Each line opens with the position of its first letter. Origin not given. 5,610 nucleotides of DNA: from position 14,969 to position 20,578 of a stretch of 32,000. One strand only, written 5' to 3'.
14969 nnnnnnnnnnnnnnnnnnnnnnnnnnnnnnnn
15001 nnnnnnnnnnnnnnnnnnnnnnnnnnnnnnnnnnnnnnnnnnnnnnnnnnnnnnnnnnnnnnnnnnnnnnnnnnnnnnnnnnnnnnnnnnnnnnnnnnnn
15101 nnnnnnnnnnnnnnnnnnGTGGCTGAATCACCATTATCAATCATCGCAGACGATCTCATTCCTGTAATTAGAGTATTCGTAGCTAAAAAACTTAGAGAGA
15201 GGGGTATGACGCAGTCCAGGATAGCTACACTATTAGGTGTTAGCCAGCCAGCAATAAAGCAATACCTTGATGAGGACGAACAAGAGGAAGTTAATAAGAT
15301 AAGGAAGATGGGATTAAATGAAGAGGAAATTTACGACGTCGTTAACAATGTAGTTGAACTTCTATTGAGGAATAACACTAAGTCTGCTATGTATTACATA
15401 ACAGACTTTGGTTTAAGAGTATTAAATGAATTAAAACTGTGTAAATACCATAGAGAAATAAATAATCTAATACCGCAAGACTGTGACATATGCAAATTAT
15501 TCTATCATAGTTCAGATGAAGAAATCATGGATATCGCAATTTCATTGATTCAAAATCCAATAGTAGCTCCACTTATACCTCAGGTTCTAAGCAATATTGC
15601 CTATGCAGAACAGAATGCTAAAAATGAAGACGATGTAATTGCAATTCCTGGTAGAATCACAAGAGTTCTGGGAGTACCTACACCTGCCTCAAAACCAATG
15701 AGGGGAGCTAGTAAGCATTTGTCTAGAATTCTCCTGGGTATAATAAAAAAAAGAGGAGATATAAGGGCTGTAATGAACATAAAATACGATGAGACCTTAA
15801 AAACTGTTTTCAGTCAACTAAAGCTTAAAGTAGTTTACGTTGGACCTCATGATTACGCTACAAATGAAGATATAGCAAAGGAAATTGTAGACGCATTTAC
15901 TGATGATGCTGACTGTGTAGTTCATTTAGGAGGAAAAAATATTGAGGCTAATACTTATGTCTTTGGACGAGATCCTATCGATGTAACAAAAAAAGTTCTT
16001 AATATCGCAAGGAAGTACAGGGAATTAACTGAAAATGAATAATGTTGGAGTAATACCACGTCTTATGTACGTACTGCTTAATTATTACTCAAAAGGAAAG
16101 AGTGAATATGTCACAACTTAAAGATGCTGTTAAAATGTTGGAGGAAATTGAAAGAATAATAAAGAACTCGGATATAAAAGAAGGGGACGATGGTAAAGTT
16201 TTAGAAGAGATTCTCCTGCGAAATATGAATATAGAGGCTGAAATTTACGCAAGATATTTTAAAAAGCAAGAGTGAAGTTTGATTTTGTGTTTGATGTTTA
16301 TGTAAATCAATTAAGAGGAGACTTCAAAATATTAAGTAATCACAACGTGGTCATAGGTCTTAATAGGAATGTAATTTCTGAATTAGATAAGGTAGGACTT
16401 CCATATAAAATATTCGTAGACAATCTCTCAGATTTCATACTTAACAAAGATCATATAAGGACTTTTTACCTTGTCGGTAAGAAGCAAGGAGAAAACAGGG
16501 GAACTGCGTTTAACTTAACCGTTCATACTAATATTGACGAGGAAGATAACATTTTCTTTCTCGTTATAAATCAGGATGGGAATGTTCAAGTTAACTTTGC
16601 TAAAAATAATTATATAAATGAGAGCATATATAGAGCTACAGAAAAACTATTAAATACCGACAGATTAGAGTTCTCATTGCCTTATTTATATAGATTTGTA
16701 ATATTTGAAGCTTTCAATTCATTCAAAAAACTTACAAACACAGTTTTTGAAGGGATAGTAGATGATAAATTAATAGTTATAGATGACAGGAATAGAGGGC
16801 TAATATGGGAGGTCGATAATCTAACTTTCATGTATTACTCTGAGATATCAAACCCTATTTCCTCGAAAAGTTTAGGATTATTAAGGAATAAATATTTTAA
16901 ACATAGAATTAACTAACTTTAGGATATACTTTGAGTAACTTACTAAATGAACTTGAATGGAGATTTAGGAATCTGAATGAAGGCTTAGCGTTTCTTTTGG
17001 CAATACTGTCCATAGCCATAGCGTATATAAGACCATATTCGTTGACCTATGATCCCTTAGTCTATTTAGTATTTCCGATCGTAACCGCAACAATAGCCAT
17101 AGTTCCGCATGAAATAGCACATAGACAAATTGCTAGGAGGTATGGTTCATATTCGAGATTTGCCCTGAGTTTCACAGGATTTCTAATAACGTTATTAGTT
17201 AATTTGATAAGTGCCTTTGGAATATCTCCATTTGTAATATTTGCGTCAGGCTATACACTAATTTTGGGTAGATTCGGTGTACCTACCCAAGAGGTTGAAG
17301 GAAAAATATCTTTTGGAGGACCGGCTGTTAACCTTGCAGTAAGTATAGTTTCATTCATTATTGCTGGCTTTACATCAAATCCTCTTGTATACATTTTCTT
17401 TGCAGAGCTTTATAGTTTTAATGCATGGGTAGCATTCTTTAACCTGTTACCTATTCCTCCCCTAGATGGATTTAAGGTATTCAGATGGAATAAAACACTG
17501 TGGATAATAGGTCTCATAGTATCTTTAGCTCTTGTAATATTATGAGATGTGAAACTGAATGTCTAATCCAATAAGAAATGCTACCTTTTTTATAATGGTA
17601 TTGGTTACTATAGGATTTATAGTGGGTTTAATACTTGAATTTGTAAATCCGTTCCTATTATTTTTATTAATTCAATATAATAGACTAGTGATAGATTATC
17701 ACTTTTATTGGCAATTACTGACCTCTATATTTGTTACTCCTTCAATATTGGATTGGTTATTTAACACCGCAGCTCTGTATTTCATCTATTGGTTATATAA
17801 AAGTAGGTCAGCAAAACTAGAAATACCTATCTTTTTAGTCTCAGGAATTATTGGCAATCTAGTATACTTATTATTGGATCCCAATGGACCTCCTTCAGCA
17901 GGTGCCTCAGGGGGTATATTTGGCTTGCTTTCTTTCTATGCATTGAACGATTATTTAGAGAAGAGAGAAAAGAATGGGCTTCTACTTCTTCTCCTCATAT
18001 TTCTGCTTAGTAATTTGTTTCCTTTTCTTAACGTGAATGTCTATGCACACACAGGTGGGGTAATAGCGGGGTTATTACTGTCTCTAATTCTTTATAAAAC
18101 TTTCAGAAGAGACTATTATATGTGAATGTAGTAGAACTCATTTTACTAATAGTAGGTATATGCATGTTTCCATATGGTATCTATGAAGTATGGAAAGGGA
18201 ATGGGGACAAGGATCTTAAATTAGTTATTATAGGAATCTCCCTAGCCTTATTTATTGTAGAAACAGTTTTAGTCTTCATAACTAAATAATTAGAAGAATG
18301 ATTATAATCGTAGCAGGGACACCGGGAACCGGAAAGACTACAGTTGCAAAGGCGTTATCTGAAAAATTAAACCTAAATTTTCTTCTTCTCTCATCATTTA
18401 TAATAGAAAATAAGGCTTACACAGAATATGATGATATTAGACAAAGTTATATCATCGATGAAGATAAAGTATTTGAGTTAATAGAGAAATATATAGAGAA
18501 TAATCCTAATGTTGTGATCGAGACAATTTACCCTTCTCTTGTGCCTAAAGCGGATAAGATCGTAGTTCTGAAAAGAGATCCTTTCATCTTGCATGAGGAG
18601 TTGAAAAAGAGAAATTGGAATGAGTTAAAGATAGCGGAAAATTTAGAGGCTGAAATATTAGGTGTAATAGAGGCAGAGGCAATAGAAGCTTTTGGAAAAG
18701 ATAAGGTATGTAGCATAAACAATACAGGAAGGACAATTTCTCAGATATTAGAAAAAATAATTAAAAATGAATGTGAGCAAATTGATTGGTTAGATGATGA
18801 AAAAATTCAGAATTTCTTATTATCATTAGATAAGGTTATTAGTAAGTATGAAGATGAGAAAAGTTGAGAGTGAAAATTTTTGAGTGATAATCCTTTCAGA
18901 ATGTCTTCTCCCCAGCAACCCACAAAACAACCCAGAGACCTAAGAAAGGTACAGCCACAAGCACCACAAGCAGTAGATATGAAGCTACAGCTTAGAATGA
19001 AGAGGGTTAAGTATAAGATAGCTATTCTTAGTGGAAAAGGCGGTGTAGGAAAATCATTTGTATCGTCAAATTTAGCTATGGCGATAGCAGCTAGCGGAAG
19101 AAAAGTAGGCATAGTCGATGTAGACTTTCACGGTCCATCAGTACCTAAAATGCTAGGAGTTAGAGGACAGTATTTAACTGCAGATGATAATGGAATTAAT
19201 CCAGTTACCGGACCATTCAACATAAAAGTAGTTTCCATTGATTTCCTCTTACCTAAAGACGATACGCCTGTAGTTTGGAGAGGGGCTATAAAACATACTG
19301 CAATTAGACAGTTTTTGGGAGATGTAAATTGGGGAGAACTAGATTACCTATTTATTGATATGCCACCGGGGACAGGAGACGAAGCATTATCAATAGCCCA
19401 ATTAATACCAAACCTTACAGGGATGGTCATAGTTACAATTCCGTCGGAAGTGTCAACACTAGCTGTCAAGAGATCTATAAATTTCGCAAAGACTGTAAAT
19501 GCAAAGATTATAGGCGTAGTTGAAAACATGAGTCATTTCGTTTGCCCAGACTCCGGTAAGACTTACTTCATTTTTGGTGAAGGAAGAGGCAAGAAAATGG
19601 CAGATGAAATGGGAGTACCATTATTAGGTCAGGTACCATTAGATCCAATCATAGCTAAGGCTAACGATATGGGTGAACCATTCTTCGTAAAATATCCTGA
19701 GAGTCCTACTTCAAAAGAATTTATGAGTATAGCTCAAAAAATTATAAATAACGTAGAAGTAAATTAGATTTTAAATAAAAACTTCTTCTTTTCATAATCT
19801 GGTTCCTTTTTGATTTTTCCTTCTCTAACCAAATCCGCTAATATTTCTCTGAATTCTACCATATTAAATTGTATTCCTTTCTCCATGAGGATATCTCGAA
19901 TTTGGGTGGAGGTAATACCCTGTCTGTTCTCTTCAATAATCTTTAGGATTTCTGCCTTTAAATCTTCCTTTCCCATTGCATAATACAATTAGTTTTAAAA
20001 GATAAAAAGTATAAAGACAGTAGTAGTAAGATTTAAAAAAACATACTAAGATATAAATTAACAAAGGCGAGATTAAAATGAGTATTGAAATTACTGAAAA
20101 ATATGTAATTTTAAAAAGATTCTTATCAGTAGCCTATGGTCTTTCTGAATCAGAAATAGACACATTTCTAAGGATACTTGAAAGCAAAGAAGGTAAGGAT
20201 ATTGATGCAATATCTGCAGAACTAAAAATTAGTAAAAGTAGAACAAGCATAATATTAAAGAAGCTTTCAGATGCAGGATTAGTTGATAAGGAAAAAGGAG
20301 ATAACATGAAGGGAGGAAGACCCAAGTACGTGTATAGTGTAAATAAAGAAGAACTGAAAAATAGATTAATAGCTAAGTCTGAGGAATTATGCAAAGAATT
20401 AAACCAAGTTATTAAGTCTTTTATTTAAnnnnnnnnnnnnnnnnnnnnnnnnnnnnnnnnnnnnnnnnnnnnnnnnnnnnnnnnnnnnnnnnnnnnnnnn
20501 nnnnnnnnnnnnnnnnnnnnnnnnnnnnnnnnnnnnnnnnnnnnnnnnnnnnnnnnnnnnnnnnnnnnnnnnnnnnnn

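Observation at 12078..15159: Miniature NurA-like nuclease + HerA-like ATPase translationally coupled to protein-isoaspartate methyltransferase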

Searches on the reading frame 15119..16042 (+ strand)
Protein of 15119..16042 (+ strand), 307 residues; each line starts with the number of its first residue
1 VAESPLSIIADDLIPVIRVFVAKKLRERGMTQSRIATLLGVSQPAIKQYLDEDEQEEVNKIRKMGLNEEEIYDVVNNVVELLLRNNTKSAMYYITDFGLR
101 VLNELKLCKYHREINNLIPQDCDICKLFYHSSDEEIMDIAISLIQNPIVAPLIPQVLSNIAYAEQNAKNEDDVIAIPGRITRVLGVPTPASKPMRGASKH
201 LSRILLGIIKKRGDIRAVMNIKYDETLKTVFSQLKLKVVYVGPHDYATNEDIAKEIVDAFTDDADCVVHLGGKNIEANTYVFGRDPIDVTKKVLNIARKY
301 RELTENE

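Call 3: search_protein_families(library=pfam, proteins=[window:15119-16042:+], max_evalue=1)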
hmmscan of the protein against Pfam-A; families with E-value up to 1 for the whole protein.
window:15119-16042:+ (307 aa): 17 families
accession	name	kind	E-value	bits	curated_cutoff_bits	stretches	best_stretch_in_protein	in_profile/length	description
PF10120.14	ThiN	-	3.3e-46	157.4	25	1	137-294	2-164/165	Thiamine-phosphate synthase ThiN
PF01381.28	HTH_3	-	0.00065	20.1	23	1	23-49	2-29/55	Helix-turn-helix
PF07506.17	RepB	-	0.0014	19.2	30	1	12-51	4-43/185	RepB plasmid partitioning protein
PF13384.12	HTH_23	-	0.0046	17.2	24.6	1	24-50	12-38/50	Homeodomain-like domain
PF04545.22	Sigma70_r4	-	0.012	15.6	24.1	1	27-49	18-40/50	Sigma-70, region 4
PF14837.11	INTS5_N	-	0.019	14.9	27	1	41-128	50-136/208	Integrator complex subunit 5 N-terminus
PF13412.12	HTH_24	-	0.042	13.9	21.9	1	27-52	15-40/48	Winged helix-turn-helix DNA-binding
PF08281.18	Sigma70_r4_2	-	0.063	13.4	25.7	1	29-50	26-47/54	Sigma-70, region 4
PF02847.23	MA3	-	0.065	13.6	23.2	1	44-92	7-56/113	MA3 domain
PF01022.26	HTH_5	-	0.08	13.3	22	1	23-50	9-36/47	Bacterial regulatory protein, arsR family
PF21694.2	DNA_pol3_delta_C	-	0.085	13.3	27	1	21-64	49-92/121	DNA polymerase III delta subunit, C-terminal domain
PF13744.12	HTH_37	-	0.11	12.7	27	1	20-49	22-51/80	Helix-turn-helix domain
PF13560.12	HTH_31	-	0.14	13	27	1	26-50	10-35/64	Helix-turn-helix domain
PF02796.21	HTH_7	-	0.16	12.6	23.8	1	22-51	14-43/45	Helix-turn-helix domain of resolvase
PF06056.18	Terminase_5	-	0.18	12.2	20.3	1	28-65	12-49/58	Putative ATPase subunit of terminase (gpP-like)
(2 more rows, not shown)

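Call 4: search_protein_families(library=ncbifam, proteins=[window:15119-16042:+], max_evalue=1)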
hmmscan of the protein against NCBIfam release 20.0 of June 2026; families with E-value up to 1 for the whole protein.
window:15119-16042:+ (307 aa): 14 families
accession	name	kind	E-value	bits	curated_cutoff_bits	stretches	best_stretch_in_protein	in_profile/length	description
NF006346.0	PRK08573.1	equivalog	4.3e-21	75.2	528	1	144-297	285-449/450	bifunctional hydroxymethylpyrimidine kinase/phosphomethylpyrimidine kinase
NF003055.0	PRK03975.1-2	equivalog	0.003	17.3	122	1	23-63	18-57/140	putative transcriptional regulator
NF038310.1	lysogeny_AimR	equivalog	0.0039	16.3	70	1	23-136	3-121/365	AimR family lysis-lysogeny pheromone receptor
TIGR03879.1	near_KaiC_dom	domain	0.0046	17.4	65.1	1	26-63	32-69/91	probable regulatory domain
NF003054.0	PRK03975.1-1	equivalog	0.008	16.1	239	1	24-62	46-83/171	putative transcriptional regulator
NF003057.0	PRK03975.1-5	subfamily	0.0086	15.8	168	0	47-77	2-32/134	putative transcriptional regulator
TIGR00721.1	tfx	subfamily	0.0089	15.9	60.25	1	24-85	16-72/137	Tfx family DNA-binding protein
NF041951.1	phage_RstR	subfamily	0.015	15.5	80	1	26-64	12-50/108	RstR family transcriptional repressor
NF033546.1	transpos_IS21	equivalog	0.019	14.5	160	1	24-78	3-56/294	IS21 family transposase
NF003056.0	PRK03975.1-4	equivalog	0.023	14.5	115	1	24-71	16-62/145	putative transcriptional regulator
NF053597.1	EnfR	exception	0.036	14.2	260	1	24-72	13-60/142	transcriptional factor EnfR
TIGR02937.1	sigma70-ECF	superfamily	0.072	12.7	42.9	1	27-50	131-154/165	sigma-70 family RNA polymerase sigma factor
TIGR03070.1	couple_hipB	subfamily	0.1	12.6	71.65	1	26-47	12-33/58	type II toxin-antitoxin system Y4mF family antitoxin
NF033545.0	transpos_IS630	equivalog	0.16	11.4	100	1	22-62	5-45/299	IS630 family transposase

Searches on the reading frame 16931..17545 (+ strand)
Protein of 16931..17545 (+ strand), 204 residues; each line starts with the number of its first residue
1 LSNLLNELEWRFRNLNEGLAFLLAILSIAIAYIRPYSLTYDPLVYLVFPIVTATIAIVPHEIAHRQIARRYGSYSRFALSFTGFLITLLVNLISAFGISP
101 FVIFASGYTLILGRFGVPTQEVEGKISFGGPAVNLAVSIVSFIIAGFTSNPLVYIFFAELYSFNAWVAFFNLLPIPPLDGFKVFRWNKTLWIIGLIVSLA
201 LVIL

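Call 76: search_protein_families(library=pfam, proteins=[window:16931-17545:+], max_evalue=0.00001)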
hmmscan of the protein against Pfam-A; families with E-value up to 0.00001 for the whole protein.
window:16931-17545:+ (204 aa): 1 family
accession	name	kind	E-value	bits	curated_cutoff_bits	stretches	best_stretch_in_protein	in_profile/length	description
PF02163.28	Peptidase_M50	-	3.6e-10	40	27.2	0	156-185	162-191/221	Peptidase family M50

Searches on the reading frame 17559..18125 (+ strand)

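Call 76: search_protein_families(library=pfam, proteins=[window:17559-18125:+], max_evalue=0.00001)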
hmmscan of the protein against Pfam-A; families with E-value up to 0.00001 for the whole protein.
window:17559-18125:+ (188 aa): 1 family
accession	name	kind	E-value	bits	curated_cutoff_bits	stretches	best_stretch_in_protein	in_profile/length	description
PF01694.28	Rhomboid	-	1.4e-19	71.2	22.6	1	50-180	4-142/143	Rhomboid domain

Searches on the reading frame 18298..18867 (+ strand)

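Call 76: search_protein_families(library=pfam, proteins=[window:18298-18867:+], max_evalue=0.00001)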
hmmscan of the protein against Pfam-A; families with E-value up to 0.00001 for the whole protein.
window:18298-18867:+ (189 aa): 4 families
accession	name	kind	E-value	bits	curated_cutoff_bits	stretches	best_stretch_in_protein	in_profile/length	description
PF13238.12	AAA_18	-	3.2e-23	83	29.4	1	3-121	1-127/128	AAA domain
PF00004.35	AAA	-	2.7e-07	31.5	21.2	1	3-72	1-60/131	ATPase family associated with various cellular activities (AAA)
PF13207.12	AAA_17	-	6.9e-07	30.1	27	1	7-77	2-79/136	AAA domain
PF07728.20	AAA_5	-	1.4e-06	28.7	22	1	3-56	2-50/139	AAA domain (dynein-related subfamily)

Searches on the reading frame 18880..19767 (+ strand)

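Call 76: search_protein_families(library=pfam, proteins=[window:18880-19767:+], max_evalue=0.00001)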
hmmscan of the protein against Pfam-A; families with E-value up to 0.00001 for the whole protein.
window:18880-19767:+ (295 aa): 5 families
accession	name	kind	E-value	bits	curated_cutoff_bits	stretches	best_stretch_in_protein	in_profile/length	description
PF10609.15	ParA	-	9.5e-99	330.2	27.1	1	43-288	2-245/246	NUBPL iron-transfer P-loop NTPase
PF01656.29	CbiA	-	1.6e-12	47.9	25.4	1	47-267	1-124/125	CobQ/CobB/MinD/ParA nucleotide binding domain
PF00142.24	Fer4_NifH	-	1.3e-10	41.7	25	0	47-86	3-41/271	4Fe-4S iron sulfur cluster binding proteins, NifH/frxC family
PF13614.12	AAA_31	-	8.4e-09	36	27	1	46-83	3-40/177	AAA domain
PF02374.21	ArsA_ATPase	-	5.7e-06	26.2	24.3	0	46-82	2-38/305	Anion-transporting ATPase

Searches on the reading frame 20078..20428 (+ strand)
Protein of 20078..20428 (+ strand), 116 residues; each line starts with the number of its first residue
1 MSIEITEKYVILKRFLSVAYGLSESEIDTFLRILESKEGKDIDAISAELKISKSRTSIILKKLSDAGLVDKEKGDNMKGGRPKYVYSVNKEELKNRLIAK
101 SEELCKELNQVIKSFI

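Call 76: search_protein_families(library=pfam, proteins=[window:20078-20428:+], max_evalue=0.00001)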
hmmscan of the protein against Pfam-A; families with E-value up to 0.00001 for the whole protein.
window:20078-20428:+ (116 aa): 4 families
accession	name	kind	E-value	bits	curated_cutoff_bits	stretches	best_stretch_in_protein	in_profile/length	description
PF01978.25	TrmB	-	6e-12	45.7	25.6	1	16-86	1-62/68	Sugar-specific transcriptional regulator TrmB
PF12802.13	MarR_2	-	4.8e-07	30.3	27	1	20-73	1-54/61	MarR family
PF02002.24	TFIIE_alpha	-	2.9e-06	27.5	22.9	1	19-112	7-100/105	TFIIE alpha subunit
PF01022.26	HTH_5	-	3.1e-06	27.4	22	0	32-71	9-47/47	Bacterial regulatory protein, arsR family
